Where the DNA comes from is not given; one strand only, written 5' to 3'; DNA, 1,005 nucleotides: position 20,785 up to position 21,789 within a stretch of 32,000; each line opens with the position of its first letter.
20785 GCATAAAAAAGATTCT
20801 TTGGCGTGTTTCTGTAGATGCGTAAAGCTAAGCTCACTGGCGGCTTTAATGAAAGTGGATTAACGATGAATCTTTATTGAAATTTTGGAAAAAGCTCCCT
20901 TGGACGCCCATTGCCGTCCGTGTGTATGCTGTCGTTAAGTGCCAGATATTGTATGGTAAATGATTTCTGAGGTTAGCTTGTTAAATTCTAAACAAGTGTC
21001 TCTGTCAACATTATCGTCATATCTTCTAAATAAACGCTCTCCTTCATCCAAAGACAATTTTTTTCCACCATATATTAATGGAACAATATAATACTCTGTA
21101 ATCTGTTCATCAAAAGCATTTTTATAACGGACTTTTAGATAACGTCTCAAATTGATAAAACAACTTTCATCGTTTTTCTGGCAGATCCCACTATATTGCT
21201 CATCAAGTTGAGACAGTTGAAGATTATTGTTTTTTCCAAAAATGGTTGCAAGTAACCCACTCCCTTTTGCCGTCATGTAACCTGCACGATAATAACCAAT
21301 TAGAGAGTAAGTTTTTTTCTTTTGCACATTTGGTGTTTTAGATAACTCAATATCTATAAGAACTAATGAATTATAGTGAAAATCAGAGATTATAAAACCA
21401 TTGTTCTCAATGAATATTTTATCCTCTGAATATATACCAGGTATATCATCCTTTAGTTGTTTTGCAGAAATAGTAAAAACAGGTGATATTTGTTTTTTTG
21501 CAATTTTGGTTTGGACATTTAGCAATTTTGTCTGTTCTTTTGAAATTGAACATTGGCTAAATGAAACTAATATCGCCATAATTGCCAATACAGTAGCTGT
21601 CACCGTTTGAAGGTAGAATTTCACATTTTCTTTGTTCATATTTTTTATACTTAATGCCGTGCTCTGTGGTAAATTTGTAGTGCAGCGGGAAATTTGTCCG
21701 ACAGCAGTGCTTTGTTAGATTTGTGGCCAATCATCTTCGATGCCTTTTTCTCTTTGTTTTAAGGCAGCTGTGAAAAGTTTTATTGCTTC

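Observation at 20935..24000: Candidate two-gene system: TM-inserted KAP NTPase with a dedicated membrane partner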

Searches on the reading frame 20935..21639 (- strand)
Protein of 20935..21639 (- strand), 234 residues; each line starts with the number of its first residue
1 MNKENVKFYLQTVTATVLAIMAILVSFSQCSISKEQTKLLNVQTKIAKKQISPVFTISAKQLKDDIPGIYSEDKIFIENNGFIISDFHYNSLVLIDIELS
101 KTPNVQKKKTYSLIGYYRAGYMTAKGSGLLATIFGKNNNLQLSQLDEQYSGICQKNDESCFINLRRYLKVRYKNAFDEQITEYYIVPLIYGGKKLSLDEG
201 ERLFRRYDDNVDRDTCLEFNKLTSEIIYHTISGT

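Call 5: search_protein_families(library=pfam, proteins=[window:20935-21639:-], max_evalue=0.1)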
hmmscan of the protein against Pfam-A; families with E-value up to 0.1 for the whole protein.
window:20935-21639:- (234 aa): 0 families

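Call 6: search_protein_families(library=padloc, proteins=[window:20935-21639:-], max_evalue=0.1)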
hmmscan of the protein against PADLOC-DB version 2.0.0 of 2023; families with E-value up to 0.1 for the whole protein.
window:20935-21639:- (234 aa): 1 family
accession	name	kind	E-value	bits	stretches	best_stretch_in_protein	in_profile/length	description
PDLC01713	typeIV_Cas6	-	0.012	13.2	1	112-142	207-240/244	Cas6_2_IVA1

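Call 10: search_dna_similar(query=window:20935-21639:-, collection=plasmids, mode=protein, max_rows=25, max_evalue=0.01)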
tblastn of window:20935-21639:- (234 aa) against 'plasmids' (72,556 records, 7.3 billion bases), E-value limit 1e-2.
No match.

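Call 13: find_homologous_proteins(query=window:20935-21639:-, max_evalue=0.01)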
Query window:20935-21639:- (234 aa): 3 proteins with E <= 0.01 among 232 candidates.
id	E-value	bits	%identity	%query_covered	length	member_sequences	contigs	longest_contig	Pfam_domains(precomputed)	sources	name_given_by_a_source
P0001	1.0e-148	511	100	100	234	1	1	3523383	-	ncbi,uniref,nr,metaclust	ncbi:hypothetical protein [Desulfotalea psychrophila]|uniref:Uncharacterized protein n=1 Tax=Desulfo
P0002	5.8e-59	217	46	99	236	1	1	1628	-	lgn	-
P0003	7.9e-58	214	45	99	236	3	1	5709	-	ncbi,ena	-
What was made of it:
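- Tried and rejected: The host was identified instead through an exact protein match to Desulfotalea psychrophila (call 13). (2) The word-indexed protein search suggested the 234-aa protein was almost an orphan, with 3 hits (call 13).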

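Call 14: find_encoding_contigs(protein=P0003, flank=6000)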
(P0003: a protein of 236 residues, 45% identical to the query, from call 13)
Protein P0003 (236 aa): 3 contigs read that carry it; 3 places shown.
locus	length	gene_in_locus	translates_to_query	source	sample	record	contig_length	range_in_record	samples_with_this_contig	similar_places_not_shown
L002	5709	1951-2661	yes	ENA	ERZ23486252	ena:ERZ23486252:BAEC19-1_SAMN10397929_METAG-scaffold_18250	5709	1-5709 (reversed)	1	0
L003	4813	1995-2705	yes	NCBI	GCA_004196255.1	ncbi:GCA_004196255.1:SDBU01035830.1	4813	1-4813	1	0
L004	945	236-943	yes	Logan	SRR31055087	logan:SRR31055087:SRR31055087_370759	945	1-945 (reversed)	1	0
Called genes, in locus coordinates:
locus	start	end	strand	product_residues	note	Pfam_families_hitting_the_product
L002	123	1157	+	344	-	PF13676:TIR_2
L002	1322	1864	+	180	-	-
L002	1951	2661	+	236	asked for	-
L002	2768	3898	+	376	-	-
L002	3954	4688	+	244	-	-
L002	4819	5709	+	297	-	?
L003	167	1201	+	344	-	PF13676:TIR_2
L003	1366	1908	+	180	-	-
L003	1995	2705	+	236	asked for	-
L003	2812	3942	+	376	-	-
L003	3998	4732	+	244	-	-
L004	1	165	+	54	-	?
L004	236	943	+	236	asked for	?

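Call 15: find_encoding_contigs(protein=P0002, flank=6000)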
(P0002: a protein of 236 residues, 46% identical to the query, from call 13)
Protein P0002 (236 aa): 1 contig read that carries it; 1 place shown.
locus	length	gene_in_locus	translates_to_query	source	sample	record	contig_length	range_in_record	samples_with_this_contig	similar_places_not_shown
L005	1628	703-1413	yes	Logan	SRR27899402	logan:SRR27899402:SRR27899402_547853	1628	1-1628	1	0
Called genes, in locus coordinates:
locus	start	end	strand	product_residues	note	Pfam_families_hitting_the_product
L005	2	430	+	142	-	?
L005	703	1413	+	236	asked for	-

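Call 27: search_protein_families(library=phrogs, proteins=[window:20935-21639:-], max_evalue=0.001)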
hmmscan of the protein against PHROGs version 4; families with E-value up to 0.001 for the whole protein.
window:20935-21639:- (234 aa): 0 families

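Call 42: predict_structure(alignment_id=A2)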
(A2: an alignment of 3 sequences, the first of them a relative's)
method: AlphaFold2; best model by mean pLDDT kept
length: 234 residues; sequences in the alignment: 3
mean_pLDDT: 58.1   pTM: 0.54
mean pLDDT of the five models: 58.1, 54.4, 51.9, 51.1, 49.6
residues with pLDDT >= 90: 0; 70-90: 65; 50-70: 76; < 50: 93
segments of 3 or more residues with pLDDT < 50: 1-15, 18-32, 45-74, 81-86, 123-133, 135-140
pLDDT, mean of each block of 10 residues (from residue 1): 38 48 44 48 46 43 37 51 52 72 71 67 48 46 65 72 74 72 68 77 74 55 67 62
secondary structure, 60 per line:
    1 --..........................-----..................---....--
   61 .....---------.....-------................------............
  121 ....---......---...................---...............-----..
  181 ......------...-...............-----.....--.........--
elements in order: H3-28 H34-51 E55-58 H61-65 E75-79 E87-102 E109-124 E128-133 H137-155 E159-173 E179-186 E193-195 H197-211 H224-232

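Call 59: search_protein_representatives(alignment_id=A2)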
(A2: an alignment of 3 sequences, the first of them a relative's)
Query: 3 sequences, 236 profile positions. Proteins with E-value up to 0.001 (for the whole library): 621; up to 1e-10: 293; up to 1e-30: 43. The best 150 are listed.
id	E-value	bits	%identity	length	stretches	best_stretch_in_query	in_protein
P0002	9.8e-140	480.0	-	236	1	1-236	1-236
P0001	4.0e-129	445.3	-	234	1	3-236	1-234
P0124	5.5e-71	254.9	-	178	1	1-170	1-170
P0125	1.6e-53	197.8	-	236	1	6-227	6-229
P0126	6.7e-51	189.2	-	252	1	9-233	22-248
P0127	3.8e-50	186.7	-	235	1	3-227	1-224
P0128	5.2e-49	183.0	-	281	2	29-234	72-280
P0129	2.4e-48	180.8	-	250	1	7-231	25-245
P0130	7.5e-47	176.0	-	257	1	7-233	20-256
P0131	1.2e-46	175.3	-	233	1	9-215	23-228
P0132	1.4e-45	171.8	-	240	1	9-199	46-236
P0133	6.5e-45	169.6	-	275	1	6-233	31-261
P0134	7.3e-45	169.5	-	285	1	6-233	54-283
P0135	2.4e-44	167.7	-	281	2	23-231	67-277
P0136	5.4e-44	166.6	-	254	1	9-233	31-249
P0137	2.0e-43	164.8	-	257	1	9-231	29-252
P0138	1.8e-42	161.6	-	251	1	8-227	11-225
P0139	2.6e-42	161.1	-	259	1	9-221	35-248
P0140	1.8e-41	158.3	-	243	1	7-233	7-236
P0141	1.4e-40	155.4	-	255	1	9-230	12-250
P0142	1.3e-39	152.3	-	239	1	8-234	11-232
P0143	3.0e-39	151.1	-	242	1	10-233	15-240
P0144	9.1e-38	146.2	-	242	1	6-234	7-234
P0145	4.3e-37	144.0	-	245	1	6-234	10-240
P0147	6.0e-36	140.3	-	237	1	9-234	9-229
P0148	1.5e-34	135.7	-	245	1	6-229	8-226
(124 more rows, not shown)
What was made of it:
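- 20935..21639 (-): 234-aa single-pass membrane protein of an unannotated family. It is a neighbour, not a conserved partner. 621 clusters in the exhaustive profile search (call 59).
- Tried and rejected: The exhaustive profile search overturned that, finding 621 clusters (call 59).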

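Call 60: find_encoding_contigs(protein=P0125, flank=5000, max_places=4)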
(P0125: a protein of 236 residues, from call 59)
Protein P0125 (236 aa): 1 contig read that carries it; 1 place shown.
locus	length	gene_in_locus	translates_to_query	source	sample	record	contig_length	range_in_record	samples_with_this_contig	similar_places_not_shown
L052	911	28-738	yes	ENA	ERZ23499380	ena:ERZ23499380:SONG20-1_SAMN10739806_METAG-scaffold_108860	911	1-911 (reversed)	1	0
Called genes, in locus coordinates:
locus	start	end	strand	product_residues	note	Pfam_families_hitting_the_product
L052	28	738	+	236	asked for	-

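Call 61: fold_search(model_id=the predicted structure, library=pdb)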
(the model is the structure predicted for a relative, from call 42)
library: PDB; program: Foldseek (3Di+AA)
matches with E <= 10: 939; with E <= 0.001: 0
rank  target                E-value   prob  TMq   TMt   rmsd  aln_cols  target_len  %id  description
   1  2wy3_A                3.8e-03  0.84  0.21  0.27  13.9       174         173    6  Structure of the HCMV UL16-MICB complex elucidates select binding of a viral immunoevasin to diverse NKG2D ligands (released 2010-02-02)
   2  8dv3_A                5.0e-03  0.44  0.15  0.14  12.3       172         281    8  Crystal structure of human CD1b presenting Phosphatidylinositol C34:1 (released 2023-04-12)
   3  4lcc_C                5.6e-03  0.20  0.14  0.11  17.7       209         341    9  Crystal structure of a human MAIT TCR in complex with a bacterial antigen bound to humanized bovine MR1 (released 2013-10-16)
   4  4nqd_C                6.2e-03  0.38  0.15  0.15  14.9       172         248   10  Crystal structure of TCR-MR1 ternary complex and non-covalently bound 5-(2-oxopropylideneamino)-6-D-ribitylaminouracil (released 2014-04-16)
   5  5u72_A                6.6e-03  0.38  0.15  0.14  14.9       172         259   10  Structure of human MR1-5OH-DCF in complex with human MAIT A-F7 TCR (released 2017-02-08)
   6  6lbe_A                7.0e-03  0.41  0.15  0.14  16.7       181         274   10  Crystal structure of bony fish MHC class I binding beta2M-2 for 2.6 angstrom (released 2020-11-04)
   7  4l4t_C                7.0e-03  0.35  0.15  0.14  15.0       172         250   10  Structure of human MAIT TCR in complex with human MR1-6-FP (released 2013-07-17)
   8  4pja_C                7.4e-03  0.35  0.15  0.14  15.0       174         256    9  Structure of human MR1-5-OP-RU in complex with human MAIT B-B10 TCR (released 2014-07-02)
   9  4nqc_C                7.8e-03  0.35  0.15  0.14  14.9       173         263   10  Crystal structure of TCR-MR1 ternary complex and covalently bound 5-(2-oxopropylideneamino)-6-D-ribitylaminouracil (released 2014-04-16)
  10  7zt7_A                8.2e-03  0.35  0.15  0.14  14.9       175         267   10  Structure of E8 TCR in complex in human MR1 bound to 5FSA (released 2023-06-28)
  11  4nqe_C                9.7e-03  0.33  0.15  0.14  14.9       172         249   10  Crystal structure of TCR-MR1 ternary complex bound to 5-(2-oxoethylideneamino)-6-D-ribitylaminouracil (released 2014-04-16)
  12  6puk_A                1.0e-02  0.38  0.16  0.15  15.2       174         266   11  Structure of human MAIT A-F7 TCR in complex with human MR1-JYM72 (released 2020-02-19)
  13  4pjc_C                1.0e-02  0.33  0.15  0.14  14.9       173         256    9  Structure of human MR1-5-OP-RU in complex with human MAIT C-A11 TCR (released 2014-07-02)
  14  4gup_C                1.0e-02  0.25  0.15  0.13  13.8       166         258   10  Structure of MHC-class I related molecule MR1 (released 2012-10-17)
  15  5d7l_A                1.0e-02  0.25  0.15  0.14  13.9       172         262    9  Structure of human MR1-5-OP-RU in complex with human MAV36 TCR (released 2016-01-27)
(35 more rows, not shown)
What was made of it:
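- Tried and rejected: (3) The first AF2 model, from 3 sequences, had pLDDT 58 and its Foldseek hits (MHC-like, TM-score about 0.15) were meaningless (calls 42, 61).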

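Call 65: find_homologous_proteins(query=A5, max_evalue=0.00001)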
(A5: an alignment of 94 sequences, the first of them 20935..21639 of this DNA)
Query A5 (94 sequences) (234 aa, profile of the alignment): 5 proteins with E <= 0.00001 among 8000 candidates.
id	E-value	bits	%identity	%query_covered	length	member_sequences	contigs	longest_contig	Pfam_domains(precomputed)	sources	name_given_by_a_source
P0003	1.7e-82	294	45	99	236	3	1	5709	-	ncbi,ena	-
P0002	1.3e-80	288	46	99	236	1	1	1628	-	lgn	-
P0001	3.3e-73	264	100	100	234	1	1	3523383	-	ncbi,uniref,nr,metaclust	ncbi:hypothetical protein [Desulfotalea psychrophila]|uniref:Uncharacterized protein n=1 Tax=Desulfo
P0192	7.1e-65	237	25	81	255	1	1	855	-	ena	-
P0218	1.8e-58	216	22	95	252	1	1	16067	-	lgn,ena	-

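Call 67: list_cluster_members(proteins=[P0126, P0127, P0128, P0129, P0130, P0131, P0133, P0134, P0136, P0137])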
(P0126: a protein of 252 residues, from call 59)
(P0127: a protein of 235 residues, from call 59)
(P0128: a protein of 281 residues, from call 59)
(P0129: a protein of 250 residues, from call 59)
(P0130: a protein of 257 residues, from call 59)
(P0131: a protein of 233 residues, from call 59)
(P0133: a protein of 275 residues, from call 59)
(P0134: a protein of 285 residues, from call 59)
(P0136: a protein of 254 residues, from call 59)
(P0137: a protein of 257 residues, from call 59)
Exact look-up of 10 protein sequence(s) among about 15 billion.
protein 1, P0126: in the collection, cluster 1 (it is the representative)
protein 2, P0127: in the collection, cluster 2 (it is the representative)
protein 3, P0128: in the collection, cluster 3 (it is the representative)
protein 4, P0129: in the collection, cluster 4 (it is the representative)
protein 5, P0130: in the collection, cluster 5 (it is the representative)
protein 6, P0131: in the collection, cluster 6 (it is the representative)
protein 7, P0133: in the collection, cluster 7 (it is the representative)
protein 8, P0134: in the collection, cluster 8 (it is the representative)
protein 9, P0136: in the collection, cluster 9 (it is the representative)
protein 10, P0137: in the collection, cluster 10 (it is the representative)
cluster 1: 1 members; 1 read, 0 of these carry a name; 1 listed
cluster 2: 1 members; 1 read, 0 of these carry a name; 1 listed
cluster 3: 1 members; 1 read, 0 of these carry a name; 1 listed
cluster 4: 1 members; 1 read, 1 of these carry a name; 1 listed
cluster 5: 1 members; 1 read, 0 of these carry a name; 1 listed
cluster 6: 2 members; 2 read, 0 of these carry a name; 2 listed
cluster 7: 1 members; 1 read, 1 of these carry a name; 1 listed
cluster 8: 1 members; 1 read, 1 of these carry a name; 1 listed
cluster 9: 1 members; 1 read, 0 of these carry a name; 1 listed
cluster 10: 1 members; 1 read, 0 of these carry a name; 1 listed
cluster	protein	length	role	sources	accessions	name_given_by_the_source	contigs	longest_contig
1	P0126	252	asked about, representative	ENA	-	-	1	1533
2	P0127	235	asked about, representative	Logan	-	-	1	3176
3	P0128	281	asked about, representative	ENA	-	-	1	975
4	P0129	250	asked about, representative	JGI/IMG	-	hypothetical protein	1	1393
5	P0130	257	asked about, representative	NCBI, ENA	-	-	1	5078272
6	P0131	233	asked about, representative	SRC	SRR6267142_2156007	-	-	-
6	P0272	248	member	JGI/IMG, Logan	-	-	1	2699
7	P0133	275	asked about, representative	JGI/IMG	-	hypothetical protein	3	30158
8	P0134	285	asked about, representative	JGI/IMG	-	hypothetical protein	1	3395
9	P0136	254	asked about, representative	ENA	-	-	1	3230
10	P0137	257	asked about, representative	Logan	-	-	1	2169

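Call 68: find_encoding_contigs(protein=P0130, flank=6000, max_places=3)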
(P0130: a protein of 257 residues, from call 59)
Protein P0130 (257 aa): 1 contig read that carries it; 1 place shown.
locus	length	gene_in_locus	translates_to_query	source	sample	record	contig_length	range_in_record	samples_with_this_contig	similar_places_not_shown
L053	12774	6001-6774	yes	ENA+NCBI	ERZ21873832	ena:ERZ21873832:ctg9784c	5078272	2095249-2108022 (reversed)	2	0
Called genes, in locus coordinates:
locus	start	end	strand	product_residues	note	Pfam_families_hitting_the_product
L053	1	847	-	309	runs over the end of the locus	PF02826:2-Hacid_dh_C, PF03446:NAD_binding_2 (weak)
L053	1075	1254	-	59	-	-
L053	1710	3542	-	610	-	PF14537:Cytochrom_c3_2, PF00890:FAD_binding_2, PF01266:DAO, PF01494:FAD_binding_3 (weak), PF01946:Thi4 (faint), PF07992:Pyr_redox_2 (weak), PF12831:FAD_oxidored, PF13450:NAD_binding_8 (weak), +1 more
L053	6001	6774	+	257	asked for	-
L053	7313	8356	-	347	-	PF01548:DEDD_Tnp_IS110, PF02371:Transposase_20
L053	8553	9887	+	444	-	PF05598:DUF772, PF01609:DDE_Tnp_1 (weak)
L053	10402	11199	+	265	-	-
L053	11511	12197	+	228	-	-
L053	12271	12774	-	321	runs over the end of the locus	PF00872:Transposase_mut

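Call 69: find_encoding_contigs(protein=P0133, flank=6000, max_places=3)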
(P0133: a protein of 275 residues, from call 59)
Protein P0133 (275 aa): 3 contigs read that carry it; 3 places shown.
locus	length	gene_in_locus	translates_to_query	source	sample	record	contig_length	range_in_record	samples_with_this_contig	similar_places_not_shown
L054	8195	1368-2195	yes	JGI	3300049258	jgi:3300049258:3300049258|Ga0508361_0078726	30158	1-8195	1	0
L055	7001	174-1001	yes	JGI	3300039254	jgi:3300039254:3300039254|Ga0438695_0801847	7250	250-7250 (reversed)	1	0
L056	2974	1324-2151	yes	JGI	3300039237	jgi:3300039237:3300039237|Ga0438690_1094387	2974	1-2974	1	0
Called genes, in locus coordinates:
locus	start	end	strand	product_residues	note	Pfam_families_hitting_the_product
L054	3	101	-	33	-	?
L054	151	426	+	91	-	PF04606:Ogr_Delta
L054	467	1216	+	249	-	PF02810:SEC-C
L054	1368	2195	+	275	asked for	-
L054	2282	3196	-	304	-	PF13484:Fer4_16 (weak)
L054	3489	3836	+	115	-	-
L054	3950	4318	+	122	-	-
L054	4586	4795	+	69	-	-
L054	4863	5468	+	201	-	-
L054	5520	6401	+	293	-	-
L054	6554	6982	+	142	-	PF06271:RDD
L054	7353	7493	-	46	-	-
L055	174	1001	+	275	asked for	-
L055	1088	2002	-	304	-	PF13484:Fer4_16 (weak)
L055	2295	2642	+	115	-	-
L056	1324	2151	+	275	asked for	-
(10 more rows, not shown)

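Call 70: list_cluster_members(proteins=[P0138, P0139, P0140, P0141, P0142, P0143, P0144, P0145, P0147, P0148])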
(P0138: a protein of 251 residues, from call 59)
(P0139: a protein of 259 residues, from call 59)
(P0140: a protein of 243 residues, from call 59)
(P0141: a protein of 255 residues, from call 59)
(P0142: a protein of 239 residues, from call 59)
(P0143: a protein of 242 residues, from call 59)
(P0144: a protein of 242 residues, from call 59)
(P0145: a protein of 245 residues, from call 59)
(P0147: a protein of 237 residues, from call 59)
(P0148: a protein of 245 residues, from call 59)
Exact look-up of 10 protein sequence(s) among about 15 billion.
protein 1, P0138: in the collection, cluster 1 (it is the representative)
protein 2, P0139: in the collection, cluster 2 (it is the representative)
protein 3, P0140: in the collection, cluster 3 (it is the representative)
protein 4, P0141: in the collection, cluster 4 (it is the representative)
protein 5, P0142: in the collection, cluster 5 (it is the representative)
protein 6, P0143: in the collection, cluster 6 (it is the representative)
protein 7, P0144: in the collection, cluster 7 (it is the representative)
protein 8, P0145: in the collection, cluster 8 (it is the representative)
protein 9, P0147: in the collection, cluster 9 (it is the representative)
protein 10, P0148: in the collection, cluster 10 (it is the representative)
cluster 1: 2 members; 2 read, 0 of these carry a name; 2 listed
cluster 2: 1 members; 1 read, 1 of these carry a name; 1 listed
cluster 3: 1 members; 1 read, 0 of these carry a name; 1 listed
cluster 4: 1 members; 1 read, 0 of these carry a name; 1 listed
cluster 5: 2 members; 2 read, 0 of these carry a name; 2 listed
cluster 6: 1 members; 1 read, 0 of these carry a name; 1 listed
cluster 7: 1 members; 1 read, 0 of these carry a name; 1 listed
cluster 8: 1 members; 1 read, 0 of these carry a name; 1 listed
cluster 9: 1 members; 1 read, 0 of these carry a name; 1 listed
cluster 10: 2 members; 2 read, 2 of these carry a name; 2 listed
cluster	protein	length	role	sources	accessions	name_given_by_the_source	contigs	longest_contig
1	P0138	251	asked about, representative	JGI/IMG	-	-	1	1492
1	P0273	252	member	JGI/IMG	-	-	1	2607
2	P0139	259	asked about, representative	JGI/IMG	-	hypothetical protein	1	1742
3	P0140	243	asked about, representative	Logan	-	-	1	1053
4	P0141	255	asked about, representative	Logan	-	-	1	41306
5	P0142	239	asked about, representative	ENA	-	-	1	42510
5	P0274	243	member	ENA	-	-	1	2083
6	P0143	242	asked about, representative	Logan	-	-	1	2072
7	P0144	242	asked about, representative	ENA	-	-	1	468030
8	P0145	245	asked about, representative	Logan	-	-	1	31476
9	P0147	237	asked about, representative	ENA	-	-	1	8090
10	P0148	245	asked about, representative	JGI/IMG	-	hypothetical protein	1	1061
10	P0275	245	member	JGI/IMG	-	hypothetical protein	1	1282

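Call 71: find_encoding_contigs(protein=P0141, flank=6000, max_places=2)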
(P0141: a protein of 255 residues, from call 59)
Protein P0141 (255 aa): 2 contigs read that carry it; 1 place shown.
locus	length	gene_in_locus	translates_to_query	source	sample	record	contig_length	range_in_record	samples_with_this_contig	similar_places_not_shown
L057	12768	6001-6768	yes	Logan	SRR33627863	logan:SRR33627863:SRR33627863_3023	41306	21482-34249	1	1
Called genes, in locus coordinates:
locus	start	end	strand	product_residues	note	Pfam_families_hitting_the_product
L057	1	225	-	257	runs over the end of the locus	-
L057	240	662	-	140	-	PF00886:Ribosomal_S16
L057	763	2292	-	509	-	PF02881:SRP54_N, PF06414:Zeta_toxin (weak), PF00448:SRP54, PF01656:CbiA (weak), PF13401:AAA_22 (weak), PF02978:SRP_SPB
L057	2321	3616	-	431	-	PF00275:EPSP_synthase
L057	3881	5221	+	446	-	PF13432:TPR_16 (faint), PF13181:TPR_8 (faint), PF13428:TPR_14 (faint), PF00515:TPR_1 (faint), PF24575:TPR_Slam (faint), PF03118:RNA_pol_A_CTD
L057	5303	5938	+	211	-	PF01330:RuvA_N, PF14520:HHH_5, PF07499:RuvA_C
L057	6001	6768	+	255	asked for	-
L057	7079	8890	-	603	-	PF00070:Pyr_redox (faint), PF01134:GIDA, PF07992:Pyr_redox_2 (weak), PF12831:FAD_oxidored (faint), PF13932:SAM_GIDA_C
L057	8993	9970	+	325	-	PF13191:AAA_16 (weak), PF00005:ABC_tran, PF13304:AAA_21 (faint)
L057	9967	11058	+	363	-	PF14522:Cytochrome_C7 (faint), PF13435:Cytochrome_C554 (weak)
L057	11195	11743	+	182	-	-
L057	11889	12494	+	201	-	-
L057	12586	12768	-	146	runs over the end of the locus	-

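Call 72: find_encoding_contigs(protein=P0142, flank=6000, max_places=2)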
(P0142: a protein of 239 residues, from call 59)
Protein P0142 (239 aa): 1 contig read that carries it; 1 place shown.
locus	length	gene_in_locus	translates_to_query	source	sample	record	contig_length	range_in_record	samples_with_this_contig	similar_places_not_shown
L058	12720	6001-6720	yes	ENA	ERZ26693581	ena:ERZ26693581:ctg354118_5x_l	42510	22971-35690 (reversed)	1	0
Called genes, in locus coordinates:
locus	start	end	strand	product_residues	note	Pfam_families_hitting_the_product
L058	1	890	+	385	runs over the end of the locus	PF07075:NamZ_N, PF20732:NamZ_C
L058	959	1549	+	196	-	PF02622:DUF179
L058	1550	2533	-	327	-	PF05721:PhyH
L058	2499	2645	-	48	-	-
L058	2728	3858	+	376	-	PF00768:Peptidase_S11, PF13354:Beta-lactamase2, PF07943:PBP5_C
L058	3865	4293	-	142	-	PF02590:SPOUT_MTase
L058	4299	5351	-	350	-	PF01408:GFO_IDH_MocA, PF02894:GFO_IDH_MocA_C (faint)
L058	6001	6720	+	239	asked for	-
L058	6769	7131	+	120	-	-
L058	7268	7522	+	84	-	-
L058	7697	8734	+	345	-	PF14279:HNH_5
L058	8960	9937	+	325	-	PF01636:APH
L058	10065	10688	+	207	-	PF04167:DUF402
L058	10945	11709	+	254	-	PF03575:Peptidase_S51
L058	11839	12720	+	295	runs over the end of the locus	PF02522:Antibiotic_NAT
